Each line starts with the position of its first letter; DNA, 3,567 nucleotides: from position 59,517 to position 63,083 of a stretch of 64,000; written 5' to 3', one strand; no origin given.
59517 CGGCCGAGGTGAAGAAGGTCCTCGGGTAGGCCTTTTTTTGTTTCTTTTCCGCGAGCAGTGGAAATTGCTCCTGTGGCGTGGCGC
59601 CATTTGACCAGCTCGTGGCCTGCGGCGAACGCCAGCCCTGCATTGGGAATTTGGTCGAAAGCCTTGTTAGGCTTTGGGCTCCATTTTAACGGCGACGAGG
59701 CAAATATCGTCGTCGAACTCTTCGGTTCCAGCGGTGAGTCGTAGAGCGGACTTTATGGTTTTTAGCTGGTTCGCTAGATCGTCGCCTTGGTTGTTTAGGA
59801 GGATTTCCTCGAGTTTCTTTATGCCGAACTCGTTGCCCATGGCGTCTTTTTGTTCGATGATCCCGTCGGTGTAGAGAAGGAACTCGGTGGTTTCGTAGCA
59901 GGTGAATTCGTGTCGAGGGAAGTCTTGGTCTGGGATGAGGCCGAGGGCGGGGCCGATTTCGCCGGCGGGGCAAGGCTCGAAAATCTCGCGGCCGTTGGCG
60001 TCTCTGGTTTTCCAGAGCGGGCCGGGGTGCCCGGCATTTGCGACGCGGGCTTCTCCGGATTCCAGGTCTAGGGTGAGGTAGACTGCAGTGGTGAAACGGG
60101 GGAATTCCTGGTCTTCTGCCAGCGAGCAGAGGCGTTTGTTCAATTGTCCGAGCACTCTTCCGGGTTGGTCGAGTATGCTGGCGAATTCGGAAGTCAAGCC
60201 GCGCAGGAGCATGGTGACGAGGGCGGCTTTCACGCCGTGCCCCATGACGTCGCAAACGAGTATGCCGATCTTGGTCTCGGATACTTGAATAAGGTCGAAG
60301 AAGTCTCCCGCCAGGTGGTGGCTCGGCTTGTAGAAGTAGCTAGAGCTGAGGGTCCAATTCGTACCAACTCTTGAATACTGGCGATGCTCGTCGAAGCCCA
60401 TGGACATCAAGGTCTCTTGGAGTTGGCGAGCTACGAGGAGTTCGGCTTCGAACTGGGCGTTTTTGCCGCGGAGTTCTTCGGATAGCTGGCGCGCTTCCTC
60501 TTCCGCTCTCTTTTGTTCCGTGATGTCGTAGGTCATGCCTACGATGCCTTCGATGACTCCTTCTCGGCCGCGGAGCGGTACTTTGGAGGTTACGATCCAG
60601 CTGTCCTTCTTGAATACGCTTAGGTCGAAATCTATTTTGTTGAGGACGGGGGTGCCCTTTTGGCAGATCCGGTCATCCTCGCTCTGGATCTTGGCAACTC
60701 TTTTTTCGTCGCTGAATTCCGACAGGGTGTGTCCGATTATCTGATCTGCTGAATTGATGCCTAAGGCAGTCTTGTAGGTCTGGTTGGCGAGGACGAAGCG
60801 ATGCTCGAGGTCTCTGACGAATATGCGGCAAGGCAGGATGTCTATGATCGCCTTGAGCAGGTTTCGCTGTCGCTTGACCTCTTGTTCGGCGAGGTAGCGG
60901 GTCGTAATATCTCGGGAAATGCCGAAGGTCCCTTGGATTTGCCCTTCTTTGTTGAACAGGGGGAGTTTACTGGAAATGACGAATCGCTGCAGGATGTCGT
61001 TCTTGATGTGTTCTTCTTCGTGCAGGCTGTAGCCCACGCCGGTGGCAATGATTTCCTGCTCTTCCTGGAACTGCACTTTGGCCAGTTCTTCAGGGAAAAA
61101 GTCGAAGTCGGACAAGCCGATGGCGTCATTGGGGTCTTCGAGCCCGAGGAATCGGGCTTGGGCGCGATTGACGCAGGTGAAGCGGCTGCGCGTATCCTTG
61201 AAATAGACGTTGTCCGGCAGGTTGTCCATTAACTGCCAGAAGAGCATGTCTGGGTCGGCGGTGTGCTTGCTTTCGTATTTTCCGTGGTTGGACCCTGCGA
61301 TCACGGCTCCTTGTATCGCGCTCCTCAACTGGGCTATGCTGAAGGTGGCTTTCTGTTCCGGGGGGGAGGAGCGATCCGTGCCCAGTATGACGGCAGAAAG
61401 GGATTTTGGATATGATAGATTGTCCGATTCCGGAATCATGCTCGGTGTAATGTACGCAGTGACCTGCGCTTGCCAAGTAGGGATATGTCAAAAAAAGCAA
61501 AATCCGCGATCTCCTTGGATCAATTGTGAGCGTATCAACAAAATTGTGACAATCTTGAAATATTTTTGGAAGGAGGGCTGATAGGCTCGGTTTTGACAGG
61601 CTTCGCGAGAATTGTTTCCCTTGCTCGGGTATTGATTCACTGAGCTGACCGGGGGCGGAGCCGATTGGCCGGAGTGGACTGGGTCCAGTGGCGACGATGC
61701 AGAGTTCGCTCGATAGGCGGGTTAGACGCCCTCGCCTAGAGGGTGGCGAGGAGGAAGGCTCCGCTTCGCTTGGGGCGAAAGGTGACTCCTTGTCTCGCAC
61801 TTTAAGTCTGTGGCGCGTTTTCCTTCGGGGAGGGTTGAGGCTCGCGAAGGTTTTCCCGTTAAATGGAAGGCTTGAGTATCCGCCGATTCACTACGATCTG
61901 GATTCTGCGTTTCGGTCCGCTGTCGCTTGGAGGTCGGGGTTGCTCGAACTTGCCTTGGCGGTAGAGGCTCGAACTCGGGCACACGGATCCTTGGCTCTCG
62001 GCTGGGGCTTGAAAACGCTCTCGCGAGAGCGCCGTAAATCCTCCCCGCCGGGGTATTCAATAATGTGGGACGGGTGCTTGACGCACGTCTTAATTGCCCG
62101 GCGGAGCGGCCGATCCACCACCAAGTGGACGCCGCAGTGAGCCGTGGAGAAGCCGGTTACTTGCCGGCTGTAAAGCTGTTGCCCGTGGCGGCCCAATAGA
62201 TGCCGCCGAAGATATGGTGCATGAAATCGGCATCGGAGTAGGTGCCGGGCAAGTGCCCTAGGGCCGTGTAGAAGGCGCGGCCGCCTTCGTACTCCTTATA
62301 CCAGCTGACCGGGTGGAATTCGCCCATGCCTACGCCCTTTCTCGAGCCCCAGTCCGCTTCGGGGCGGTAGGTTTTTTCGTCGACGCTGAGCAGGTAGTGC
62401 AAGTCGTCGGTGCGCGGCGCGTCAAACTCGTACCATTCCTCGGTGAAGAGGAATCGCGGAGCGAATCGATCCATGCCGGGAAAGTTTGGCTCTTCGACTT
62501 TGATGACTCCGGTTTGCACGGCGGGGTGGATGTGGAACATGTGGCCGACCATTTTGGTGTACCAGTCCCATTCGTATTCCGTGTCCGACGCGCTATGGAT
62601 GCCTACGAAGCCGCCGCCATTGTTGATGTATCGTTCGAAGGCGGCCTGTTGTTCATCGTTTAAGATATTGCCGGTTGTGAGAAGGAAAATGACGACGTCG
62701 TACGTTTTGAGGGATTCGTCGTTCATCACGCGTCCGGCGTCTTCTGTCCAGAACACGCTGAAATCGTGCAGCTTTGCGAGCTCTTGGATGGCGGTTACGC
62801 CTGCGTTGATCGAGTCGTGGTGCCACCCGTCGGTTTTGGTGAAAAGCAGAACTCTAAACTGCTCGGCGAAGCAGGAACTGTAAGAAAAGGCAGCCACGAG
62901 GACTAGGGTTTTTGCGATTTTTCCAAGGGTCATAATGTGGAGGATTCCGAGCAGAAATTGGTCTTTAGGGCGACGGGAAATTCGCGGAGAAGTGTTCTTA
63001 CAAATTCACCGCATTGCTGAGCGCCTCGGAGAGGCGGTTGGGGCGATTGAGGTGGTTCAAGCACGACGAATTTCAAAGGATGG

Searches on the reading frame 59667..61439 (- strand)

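Call 86: search_protein_families(library=pfam, proteins=[window:59667-61439:-], max_evalue=0.00001)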
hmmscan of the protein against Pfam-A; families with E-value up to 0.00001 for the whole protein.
window:59667-61439:- (590 aa): 5 families
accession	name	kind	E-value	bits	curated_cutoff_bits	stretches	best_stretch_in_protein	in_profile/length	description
PF07228.17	SpoIIE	-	5.5e-41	141.1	25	1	388-586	2-191/192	Stage II sporulation protein E (SpoIIE)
PF08448.16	PAS_4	-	9.2e-29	100.3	23.1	2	72-182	2-109/110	PAS fold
PF13426.13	PAS_9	-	1.1e-12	48.6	27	1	206-308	4-103/103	PAS domain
PF00989.32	PAS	-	9e-11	42.2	22.6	0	195-306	3-113/113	PAS fold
PF13188.13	PAS_8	-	1.8e-06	28.1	21.8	0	194-247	2-55/65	PAS domain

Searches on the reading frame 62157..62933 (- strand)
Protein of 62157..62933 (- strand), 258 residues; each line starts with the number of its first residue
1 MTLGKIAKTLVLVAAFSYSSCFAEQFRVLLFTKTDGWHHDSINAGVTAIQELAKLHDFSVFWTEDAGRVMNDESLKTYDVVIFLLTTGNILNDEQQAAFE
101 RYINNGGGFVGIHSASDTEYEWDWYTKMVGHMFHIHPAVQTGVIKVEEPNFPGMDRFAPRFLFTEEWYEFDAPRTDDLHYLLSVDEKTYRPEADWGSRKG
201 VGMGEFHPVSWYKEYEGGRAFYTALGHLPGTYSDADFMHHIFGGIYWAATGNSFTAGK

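Call 86: search_protein_families(library=pfam, proteins=[window:62157-62933:-], max_evalue=0.00001)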
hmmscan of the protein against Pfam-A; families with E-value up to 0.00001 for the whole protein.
window:62157-62933:- (258 aa): 1 family
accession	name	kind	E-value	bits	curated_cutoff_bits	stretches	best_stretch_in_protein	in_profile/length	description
PF06283.17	ThuA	-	9.1e-69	232.3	33.4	1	27-248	1-209/209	Trehalose utilisation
